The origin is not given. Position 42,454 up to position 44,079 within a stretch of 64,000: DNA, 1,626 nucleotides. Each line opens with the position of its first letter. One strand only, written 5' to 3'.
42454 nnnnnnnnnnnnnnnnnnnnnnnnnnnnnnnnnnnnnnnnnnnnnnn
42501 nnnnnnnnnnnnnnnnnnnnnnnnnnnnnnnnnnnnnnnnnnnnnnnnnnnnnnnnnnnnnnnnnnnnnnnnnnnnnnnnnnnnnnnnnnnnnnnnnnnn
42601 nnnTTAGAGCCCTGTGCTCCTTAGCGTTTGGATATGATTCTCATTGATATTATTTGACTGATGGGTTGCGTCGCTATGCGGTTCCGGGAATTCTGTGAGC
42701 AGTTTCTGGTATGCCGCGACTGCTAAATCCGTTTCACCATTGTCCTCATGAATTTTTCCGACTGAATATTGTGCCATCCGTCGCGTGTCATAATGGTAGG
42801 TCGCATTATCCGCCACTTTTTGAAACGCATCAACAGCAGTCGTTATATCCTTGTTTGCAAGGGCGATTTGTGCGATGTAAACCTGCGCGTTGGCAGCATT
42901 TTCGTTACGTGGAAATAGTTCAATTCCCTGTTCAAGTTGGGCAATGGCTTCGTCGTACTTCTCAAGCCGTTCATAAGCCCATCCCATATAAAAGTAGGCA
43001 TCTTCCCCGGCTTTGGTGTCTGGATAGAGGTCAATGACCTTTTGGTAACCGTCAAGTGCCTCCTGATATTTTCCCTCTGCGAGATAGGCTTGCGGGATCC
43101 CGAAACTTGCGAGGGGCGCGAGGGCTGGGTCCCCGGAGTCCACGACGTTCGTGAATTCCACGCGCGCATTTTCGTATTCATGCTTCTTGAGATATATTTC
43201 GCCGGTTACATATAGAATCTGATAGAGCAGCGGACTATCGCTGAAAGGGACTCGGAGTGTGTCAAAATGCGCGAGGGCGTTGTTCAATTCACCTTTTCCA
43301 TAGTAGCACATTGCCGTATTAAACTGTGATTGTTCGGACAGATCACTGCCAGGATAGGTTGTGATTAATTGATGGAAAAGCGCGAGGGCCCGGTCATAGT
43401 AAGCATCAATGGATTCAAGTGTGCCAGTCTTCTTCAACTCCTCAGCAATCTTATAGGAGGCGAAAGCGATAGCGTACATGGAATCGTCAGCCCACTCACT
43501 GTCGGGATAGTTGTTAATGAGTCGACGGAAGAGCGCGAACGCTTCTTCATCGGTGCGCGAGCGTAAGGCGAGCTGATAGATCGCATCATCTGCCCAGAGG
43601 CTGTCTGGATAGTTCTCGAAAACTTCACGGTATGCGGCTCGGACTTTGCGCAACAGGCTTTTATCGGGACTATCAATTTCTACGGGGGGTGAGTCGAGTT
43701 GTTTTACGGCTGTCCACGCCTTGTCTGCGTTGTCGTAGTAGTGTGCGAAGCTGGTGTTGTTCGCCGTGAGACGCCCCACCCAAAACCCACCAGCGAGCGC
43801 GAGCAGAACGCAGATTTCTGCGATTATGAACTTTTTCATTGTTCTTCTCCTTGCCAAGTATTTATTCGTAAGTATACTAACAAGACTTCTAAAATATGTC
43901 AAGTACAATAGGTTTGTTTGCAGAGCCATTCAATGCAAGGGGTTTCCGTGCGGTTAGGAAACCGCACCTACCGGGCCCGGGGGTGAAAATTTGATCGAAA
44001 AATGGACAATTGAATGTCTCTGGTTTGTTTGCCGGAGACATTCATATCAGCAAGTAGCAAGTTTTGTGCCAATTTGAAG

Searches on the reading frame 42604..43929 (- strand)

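Call 48: search_protein_families(library=pfam, proteins=[window:42604-43929:-], max_evalue=0.001)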
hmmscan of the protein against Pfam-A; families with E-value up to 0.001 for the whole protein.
window:42604-43929:- (441 aa): 19 families
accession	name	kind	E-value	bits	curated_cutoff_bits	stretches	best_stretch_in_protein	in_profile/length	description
PF13174.12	TPR_6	-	7e-31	105.2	26.3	1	310-340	1-31/33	Tetratricopeptide repeat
PF07719.23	TPR_2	-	7e-23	79.3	27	1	310-342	2-34/34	Tetratricopeptide repeat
PF13432.12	TPR_16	-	3.8e-22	78.8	32.7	1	315-376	3-61/65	Tetratricopeptide repeat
PF00515.34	TPR_1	-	3.3e-20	71.4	27.8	2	310-342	2-34/34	Tetratricopeptide repeat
PF13428.12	TPR_14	-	9.7e-19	66.4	23.5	1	310-347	2-39/44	Tetratricopeptide repeat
PF13525.12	YfiO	-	2.8e-15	57.1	25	2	280-417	13-123/203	Outer membrane lipoprotein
PF13181.12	TPR_8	-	3.6e-13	49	25.7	1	310-341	2-33/34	Tetratricopeptide repeat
PF13424.12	TPR_12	-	4.6e-13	49.6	30.1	1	281-339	12-75/77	Tetratricopeptide repeat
PF14559.12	TPR_19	-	3.4e-11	43.8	25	1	283-348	2-64/68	Tetratricopeptide repeat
PF09976.15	TPR_21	-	1.7e-07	31.7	25.5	0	328-406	58-135/193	Tetratricopeptide repeat-like domain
PF13414.12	TPR_11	-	3.4e-07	30.3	26.8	0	280-322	2-41/42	TPR repeat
PF24575.1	TPR_Slam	-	4.4e-07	30.7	35.2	0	383-416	46-79/104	Surface lipoprotein assembly modifier, N-terminal TPR repeats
PF12895.13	ANAPC3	-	4.7e-07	30.4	27.2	0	280-333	31-80/82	Anaphase-promoting complex, cyclosome, subunit 3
PF13176.12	TPR_7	-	8.9e-07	29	27.9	0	281-304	8-31/36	Tetratricopeptide repeat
PF13512.12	TPR_18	-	1.5e-06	28.8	21.9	0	128-150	119-141/145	Tetratricopeptide repeat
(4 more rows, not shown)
